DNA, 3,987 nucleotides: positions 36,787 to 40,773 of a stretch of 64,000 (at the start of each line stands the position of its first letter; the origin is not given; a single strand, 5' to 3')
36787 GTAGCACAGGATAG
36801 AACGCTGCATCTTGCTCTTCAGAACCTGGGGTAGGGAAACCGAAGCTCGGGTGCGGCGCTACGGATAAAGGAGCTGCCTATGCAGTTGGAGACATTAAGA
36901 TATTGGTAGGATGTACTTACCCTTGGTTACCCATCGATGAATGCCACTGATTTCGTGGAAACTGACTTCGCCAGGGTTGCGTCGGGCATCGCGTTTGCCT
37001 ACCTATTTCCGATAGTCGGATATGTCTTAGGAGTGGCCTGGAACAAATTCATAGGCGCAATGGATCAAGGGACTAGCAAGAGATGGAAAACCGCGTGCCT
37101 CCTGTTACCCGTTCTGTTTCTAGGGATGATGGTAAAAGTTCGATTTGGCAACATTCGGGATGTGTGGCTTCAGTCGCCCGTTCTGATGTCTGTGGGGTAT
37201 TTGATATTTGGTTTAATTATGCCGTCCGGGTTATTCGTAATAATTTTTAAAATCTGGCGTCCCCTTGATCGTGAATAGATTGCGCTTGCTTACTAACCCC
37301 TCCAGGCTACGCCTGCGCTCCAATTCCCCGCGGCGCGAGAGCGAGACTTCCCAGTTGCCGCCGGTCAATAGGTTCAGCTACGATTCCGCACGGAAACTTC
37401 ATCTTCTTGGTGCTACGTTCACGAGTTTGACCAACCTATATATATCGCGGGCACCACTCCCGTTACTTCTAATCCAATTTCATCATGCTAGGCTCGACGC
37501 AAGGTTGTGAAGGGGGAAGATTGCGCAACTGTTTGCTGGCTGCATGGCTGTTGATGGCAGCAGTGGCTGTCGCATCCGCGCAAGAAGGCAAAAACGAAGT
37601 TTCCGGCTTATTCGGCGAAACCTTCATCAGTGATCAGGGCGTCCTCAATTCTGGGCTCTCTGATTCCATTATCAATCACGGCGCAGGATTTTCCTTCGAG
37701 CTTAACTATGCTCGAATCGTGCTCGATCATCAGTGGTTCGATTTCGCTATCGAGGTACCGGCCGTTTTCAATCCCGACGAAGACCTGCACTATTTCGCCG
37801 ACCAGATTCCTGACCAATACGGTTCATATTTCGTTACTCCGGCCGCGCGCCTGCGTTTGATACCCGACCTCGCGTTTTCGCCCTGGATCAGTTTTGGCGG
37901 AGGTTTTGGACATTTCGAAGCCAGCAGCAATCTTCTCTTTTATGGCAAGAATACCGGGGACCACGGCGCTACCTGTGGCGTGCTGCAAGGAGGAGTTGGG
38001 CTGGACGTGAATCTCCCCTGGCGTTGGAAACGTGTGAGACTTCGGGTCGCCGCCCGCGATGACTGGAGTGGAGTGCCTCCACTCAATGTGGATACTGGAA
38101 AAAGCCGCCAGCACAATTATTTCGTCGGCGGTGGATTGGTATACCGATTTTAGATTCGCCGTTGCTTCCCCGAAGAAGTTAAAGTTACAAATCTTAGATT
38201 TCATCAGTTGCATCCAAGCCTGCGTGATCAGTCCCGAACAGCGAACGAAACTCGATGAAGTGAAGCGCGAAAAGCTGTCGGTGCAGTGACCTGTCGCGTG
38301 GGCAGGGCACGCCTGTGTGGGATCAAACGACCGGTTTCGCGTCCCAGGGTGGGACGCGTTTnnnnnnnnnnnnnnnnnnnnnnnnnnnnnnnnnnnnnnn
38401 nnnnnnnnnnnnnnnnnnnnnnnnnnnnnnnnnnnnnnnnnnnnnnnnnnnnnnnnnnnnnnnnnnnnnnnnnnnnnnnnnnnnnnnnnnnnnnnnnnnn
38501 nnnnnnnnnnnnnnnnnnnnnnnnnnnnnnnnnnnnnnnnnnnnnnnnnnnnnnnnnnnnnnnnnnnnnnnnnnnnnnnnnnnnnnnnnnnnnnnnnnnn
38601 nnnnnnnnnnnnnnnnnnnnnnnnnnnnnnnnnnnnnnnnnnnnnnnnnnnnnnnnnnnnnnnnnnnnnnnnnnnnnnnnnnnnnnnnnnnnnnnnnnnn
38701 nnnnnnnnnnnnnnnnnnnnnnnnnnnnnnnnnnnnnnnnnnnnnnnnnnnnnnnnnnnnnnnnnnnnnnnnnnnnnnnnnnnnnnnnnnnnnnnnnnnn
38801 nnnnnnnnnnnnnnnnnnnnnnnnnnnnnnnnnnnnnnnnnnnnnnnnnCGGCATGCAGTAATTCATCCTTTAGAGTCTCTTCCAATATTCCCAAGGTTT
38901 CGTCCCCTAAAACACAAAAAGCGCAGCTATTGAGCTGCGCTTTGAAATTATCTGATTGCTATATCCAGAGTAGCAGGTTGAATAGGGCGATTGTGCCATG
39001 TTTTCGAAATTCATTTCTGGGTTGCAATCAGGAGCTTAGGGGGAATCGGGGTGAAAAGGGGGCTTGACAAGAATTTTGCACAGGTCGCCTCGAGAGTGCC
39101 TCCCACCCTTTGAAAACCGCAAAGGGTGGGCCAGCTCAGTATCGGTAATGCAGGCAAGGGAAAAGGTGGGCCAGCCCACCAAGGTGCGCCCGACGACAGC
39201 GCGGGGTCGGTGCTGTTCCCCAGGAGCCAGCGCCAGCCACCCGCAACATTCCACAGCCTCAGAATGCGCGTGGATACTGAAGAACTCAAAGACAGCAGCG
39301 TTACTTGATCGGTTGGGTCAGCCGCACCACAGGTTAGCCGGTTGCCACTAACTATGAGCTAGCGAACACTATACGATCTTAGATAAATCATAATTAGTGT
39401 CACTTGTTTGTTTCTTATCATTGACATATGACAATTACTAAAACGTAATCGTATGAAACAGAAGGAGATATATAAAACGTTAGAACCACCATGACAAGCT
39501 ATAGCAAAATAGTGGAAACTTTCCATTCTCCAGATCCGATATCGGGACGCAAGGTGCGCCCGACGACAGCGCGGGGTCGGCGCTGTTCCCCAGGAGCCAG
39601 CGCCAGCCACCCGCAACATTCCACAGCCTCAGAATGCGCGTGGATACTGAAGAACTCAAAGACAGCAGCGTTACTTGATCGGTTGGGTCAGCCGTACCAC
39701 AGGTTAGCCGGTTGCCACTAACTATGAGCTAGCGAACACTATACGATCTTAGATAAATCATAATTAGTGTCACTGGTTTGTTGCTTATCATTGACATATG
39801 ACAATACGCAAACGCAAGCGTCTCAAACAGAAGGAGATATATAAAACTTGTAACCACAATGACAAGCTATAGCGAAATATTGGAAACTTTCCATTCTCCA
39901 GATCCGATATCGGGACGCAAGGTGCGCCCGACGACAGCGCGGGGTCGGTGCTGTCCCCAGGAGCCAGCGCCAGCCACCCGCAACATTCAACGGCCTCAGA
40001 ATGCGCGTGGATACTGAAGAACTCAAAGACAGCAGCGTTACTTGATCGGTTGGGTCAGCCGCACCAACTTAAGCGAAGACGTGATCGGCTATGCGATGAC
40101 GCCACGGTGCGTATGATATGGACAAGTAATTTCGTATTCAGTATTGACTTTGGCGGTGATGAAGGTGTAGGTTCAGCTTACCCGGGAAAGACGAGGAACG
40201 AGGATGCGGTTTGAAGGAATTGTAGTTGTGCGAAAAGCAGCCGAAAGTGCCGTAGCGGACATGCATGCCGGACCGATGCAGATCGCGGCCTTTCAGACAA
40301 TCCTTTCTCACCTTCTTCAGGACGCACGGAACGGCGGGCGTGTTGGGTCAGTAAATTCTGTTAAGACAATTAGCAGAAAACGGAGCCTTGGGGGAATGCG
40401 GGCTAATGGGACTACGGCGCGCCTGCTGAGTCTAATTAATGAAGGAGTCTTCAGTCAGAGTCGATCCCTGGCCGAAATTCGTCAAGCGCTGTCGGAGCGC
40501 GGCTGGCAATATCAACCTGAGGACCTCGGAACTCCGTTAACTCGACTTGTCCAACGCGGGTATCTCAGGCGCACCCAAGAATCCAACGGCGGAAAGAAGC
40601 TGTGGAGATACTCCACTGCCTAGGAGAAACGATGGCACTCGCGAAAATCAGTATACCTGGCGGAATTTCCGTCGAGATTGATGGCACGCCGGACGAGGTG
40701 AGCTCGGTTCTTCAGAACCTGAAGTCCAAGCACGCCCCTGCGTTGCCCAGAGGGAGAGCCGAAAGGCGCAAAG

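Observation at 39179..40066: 2.4-copy tandem array of a ~369-bp bipartite unit with internal promoters and palindromes, immediately upstream of the HEPN operon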

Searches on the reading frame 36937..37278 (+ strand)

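Call 12: search_protein_families(library=pfam, proteins=[window:36937-37278:+], max_evalue=0.1)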
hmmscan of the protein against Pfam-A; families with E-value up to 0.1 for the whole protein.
window:36937-37278:+ (113 aa): 1 family
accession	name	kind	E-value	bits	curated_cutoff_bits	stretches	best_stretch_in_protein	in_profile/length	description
PF06912.16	DUF1275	-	0.0069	16.7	25.4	1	17-84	45-102/193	Protein of unknown function (DUF1275)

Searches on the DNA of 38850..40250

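Call 8: search_rna_families(source=window, start=38850, end=40250, threshold=evalue, max_evalue=10, show_alignments=3)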
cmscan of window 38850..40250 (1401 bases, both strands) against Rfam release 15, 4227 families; matches with E-value up to 10: 7.
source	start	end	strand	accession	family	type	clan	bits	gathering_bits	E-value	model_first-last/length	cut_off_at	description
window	38911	38983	-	RF02551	DapZ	Cis-reg;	-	26.9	56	0.035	1-78/78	no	ABC transporter regulator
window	38891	38943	+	RF02844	RefA9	Gene; antisense;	-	20.2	49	3.5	1-64/64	no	Enterococcus sRNA A9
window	38870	38950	+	RF02059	STnc50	Gene; sRNA;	-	17.4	55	9.5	1-84/84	no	Salmonella enterica sRNA STnc40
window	38916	38941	+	RF02591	Spy1786666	Gene; sRNA;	-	17.2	64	3.3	12-37/87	no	S. pyogenes small RNA 1786666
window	38916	38967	-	RF02427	SpF10_sRNA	Gene; sRNA;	-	16.6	60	7.3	1-57/57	no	Streptococcus sRNA SpF10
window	38910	38949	+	RF00263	SNORA68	Gene; snRNA; snoRNA; HACA-box;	-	15.9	43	6.4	10-51/133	no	Small nucleolar RNA SNORA68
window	39424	39479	+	RF02098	DGCR5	Gene; lncRNA;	-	15.1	50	9.6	1-49/49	no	DiGeorge syndrome critical region gene 5 conserved region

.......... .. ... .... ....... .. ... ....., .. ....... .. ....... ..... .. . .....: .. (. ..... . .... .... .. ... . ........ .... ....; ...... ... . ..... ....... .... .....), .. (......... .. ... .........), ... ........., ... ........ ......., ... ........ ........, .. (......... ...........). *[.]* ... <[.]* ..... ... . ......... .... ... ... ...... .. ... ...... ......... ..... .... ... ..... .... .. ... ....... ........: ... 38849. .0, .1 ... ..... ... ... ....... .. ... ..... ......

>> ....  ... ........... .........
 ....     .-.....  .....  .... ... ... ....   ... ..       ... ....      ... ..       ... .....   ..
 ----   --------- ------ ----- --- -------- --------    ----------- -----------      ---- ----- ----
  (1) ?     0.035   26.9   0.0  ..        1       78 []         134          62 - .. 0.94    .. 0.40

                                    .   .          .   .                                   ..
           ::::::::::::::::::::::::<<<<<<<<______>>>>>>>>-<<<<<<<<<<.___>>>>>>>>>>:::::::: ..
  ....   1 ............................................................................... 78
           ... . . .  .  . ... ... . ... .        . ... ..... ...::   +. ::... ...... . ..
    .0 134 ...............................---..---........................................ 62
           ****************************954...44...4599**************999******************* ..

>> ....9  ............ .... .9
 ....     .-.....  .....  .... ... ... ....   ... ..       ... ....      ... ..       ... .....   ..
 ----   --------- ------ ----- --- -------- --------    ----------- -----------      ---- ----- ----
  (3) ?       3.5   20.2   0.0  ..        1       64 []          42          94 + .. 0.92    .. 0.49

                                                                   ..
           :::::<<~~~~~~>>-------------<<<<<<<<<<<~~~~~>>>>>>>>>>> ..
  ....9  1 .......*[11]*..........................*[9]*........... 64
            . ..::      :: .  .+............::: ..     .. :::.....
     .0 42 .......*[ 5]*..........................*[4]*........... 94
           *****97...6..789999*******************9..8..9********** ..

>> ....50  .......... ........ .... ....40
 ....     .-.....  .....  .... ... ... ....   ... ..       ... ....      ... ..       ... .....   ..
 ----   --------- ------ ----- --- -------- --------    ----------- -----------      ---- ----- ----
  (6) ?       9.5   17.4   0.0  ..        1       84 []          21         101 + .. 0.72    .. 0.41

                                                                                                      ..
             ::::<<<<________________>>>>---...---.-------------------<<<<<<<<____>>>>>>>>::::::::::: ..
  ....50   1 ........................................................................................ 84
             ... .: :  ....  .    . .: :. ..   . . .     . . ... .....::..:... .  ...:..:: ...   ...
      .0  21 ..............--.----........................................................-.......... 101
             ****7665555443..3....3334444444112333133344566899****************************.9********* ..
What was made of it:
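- On abiF motif / AbiF system: Rfam returned nothing in the array, even at E <= 10 (call 8).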

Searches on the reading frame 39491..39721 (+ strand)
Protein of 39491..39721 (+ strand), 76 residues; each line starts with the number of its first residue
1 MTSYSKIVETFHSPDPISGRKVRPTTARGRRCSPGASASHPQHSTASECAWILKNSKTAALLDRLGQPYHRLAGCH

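Call 12: search_protein_families(library=pfam, proteins=[window:39491-39721:+], max_evalue=0.1)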
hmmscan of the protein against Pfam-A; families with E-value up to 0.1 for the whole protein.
window:39491-39721:+ (76 aa): 0 families

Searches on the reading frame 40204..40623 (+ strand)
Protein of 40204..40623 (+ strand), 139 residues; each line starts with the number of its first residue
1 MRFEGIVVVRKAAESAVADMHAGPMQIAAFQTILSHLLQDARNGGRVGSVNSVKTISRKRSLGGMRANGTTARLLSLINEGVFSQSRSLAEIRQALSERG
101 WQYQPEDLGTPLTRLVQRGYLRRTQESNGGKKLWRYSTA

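Call 12: search_protein_families(library=pfam, proteins=[window:40204-40623:+], max_evalue=0.1)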
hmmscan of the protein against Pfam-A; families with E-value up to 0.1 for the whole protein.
window:40204-40623:+ (139 aa): 1 family
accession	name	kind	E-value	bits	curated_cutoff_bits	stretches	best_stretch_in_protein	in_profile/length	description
PF14217.11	DUF4327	-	0.046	14.3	27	0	75-108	11-44/67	Domain of unknown function (DUF4327)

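Call 13: search_protein_families(library=padloc, proteins=[window:40204-40623:+], max_evalue=0.1)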
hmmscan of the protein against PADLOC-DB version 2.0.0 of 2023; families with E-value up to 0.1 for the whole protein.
window:40204-40623:+ (139 aa): 0 families

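Call 17: find_encoding_contigs(protein=window:40204-40623:+, flank=10000, max_places=10)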
Protein window:40204-40623:+ (139 aa): 1 contig read that carries it; 1 place shown.
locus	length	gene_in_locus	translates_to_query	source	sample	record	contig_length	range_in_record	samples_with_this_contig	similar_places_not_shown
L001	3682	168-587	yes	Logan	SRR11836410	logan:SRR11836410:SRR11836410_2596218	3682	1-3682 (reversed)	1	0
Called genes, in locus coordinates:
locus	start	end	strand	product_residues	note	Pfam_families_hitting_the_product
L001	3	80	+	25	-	?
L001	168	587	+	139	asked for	-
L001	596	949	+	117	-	-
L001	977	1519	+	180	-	-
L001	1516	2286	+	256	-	-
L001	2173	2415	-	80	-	-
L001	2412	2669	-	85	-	-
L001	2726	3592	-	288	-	PF12158:DUF3592 (weak)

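Call 40: search_protein_families(library=ncbifam, proteins=[window:40204-40623:+], max_evalue=1)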
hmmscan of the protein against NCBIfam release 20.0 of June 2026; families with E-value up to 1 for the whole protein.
window:40204-40623:+ (139 aa): 2 families
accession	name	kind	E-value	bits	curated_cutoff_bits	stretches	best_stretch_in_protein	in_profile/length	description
NF041494.1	MobH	equivalog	0.023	13.6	200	1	53-137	245-327/340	MobH family relaxase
NF053660.1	ORF80_fam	equivalog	0.19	11.7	95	1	107-137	32-62/70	ORF80 family leucine zipper DNA-binding protein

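Call 80: find_homologous_proteins(query=window:40204-40623:+, max_evalue=0.001)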
Query window:40204-40623:+ (139 aa): 33 proteins with E <= 0.001 among 66 candidates.
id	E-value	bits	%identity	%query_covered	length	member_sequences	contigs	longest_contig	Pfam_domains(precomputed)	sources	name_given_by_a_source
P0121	4.9e-69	248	86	100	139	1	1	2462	-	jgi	jgi:hypothetical protein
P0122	1.5e-63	230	81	100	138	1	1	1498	-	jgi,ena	-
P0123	2.0e-62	227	81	100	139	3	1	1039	-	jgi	jgi:hypothetical protein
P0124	1.5e-61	224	78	100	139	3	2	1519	-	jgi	jgi:hypothetical protein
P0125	6.9e-60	219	77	100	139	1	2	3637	-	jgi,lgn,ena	-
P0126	1.3e-57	211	74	100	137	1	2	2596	-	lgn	-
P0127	9.1e-50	186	75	86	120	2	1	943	-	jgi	jgi:hypothetical protein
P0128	1.7e-46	175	64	99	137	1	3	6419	-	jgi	jgi:hypothetical protein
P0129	7.1e-41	157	60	100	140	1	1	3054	-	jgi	jgi:hypothetical protein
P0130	8.5e-41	157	60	100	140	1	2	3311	-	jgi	jgi:hypothetical protein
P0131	1.2e-40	156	57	100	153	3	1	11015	-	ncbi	ncbi:MAG TPA: hypothetical protein VGK22_19880 [Candidatus Angelobacter sp.]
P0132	5.8e-39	151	58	85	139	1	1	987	-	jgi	-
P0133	5.8e-39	151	56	99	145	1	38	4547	-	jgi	jgi:hypothetical protein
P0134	9.2e-39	150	56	99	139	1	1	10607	-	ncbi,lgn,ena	-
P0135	1.2e-38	150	55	99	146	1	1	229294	-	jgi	jgi:hypothetical protein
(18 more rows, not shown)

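Call 81: find_encoding_contigs(protein=P0121, flank=6000, max_places=6)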
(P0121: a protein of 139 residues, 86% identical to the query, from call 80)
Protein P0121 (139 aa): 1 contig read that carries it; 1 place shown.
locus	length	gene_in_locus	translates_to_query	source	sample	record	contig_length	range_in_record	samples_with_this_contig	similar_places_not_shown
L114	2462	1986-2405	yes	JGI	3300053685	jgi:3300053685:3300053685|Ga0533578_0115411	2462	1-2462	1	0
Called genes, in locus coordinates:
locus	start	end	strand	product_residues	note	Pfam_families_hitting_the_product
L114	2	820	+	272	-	?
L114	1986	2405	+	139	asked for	-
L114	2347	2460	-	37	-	?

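Call 97: predict_structure(alignment_id=A8)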
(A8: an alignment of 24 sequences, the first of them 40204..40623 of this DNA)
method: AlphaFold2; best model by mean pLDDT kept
length: 139 residues; sequences in the alignment: 24
mean_pLDDT: 76.1   pTM: 0.46
mean pLDDT of the five models: 76.1, 75.8, 74.5, 74.5, 74.1
residues with pLDDT >= 90: 30; 70-90: 75; 50-70: 11; < 50: 23
segments of 3 or more residues with pLDDT < 50: 44-66
pLDDT, mean of each block of 10 residues (from residue 1): 68 83 82 81 46 36 51 89 89 90 87 91 86 89
secondary structure, 60 per line:
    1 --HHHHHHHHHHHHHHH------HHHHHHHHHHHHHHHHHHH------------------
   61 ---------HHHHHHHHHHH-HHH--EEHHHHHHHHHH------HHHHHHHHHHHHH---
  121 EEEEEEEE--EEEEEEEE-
elements in order: H3-17 H24-42 H70-80 H89-98 H105-117 E121-128 E131-138

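Call 100: fold_search(model_id=the predicted structure, library=pdb)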
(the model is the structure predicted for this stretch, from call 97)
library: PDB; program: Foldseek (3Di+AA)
matches with E <= 10: 784; with E <= 0.001: 0
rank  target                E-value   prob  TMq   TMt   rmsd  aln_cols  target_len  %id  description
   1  4ejo_A                2.6e-03  1.00  0.42  0.51   2.8        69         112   17  Crystal structure of padr family transcriptional regulator from Eggerthella lenta DSM 2243 (released 2012-04-25)
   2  5zi8_B                4.7e-03  1.00  0.44  0.58   2.0        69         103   25  Crystal structure of the PadR-family transcriptional regulator Rv3488 of Mycobacterium tuberculosis H37Rv in complex w (released 2018-10-17)
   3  5zi8_A                4.7e-03  1.00  0.43  0.57   2.1        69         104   25  Crystal structure of the PadR-family transcriptional regulator Rv3488 of Mycobacterium tuberculosis H37Rv in complex w (released 2018-10-17)
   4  7wh4_A                6.1e-03  1.00  0.43  0.58   2.4        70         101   24  Crystal structure of the PadR-family transcriptional regulator Rv3488 of Mycobacterium tuberculosis H37Rv in complex w (released 2022-02-09)
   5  2mlg_MODEL_1_A        1.1e-02  1.00  0.35  0.60   2.6        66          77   29  Stf76 from the Sulfolobus islandicus plasmid-virus pSSVx (released 2014-03-12)
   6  1j0r_A                1.3e-02  1.00  0.33  0.38   3.9        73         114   14  Crystal structure of the replication termination protein mutant C110S (released 2003-11-20)
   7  7q34_C                1.6e-02  1.00  0.42  0.54   2.4        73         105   15  Crystal structure of the multidrug binding transcriptional regulator LmrR in complex squaraine dye (released 2022-06-01)
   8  5h20                  1.8e-02  1.00  0.43  0.56   2.4        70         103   23  X-ray structure of PadR-like Transcription factor from bacteroid fragilis (released 2017-03-08)
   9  4ejo_B                1.8e-02  1.00  0.40  0.49   2.3        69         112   22  Crystal structure of padr family transcriptional regulator from Eggerthella lenta DSM 2243 (released 2012-04-25)
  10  8qdf_A                1.8e-02  1.00  0.41  0.53   2.6        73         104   14  Engineered LmrR with Met-89 replaced by para-boronophenylalanine (released 2024-05-01)
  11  9h88_B                2.0e-02  1.00  0.41  0.50   2.9        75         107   13  Crystal structure of LmrR variant V15aY-RNYW with Val15 replaced by 3-aminotyrosine and evolved as Friedel-Crafts alky (released 2025-04-30)
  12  5zhc_A                2.1e-02  1.00  0.44  0.58   2.1        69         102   25  Crystal structure of the PadR-family transcriptional regulator Rv3488 of Mycobacterium tuberculosis H37Rv (released 2018-10-17)
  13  3c18_A                2.1e-02  0.99  0.36  0.19  12.3       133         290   15  Crystal structure of nucleotidyltransferase-like protein (ZP_00538802.1) from Exiguobacterium sibiricum 255-15 at 1.90 (released 2008-02-12)
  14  3c18_B                2.2e-02  0.99  0.36  0.19  12.2       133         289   15  Crystal structure of nucleotidyltransferase-like protein (ZP_00538802.1) from Exiguobacterium sibiricum 255-15 at 1.90 (released 2008-02-12)
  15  5dym                  2.4e-02  1.00  0.40  0.55   2.3        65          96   15  Crystal structure of a PadR family transcription regulator from hypervirulent Clostridium difficile R20291 - CdPadR_0991 (released 2016-10-05)
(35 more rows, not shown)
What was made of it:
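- A has a PadR-like DNA-binding winged helix (Foldseek hits 4ejo and 5zi8, E 3e-3 to 5e-3, probability 1.0; call 100).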
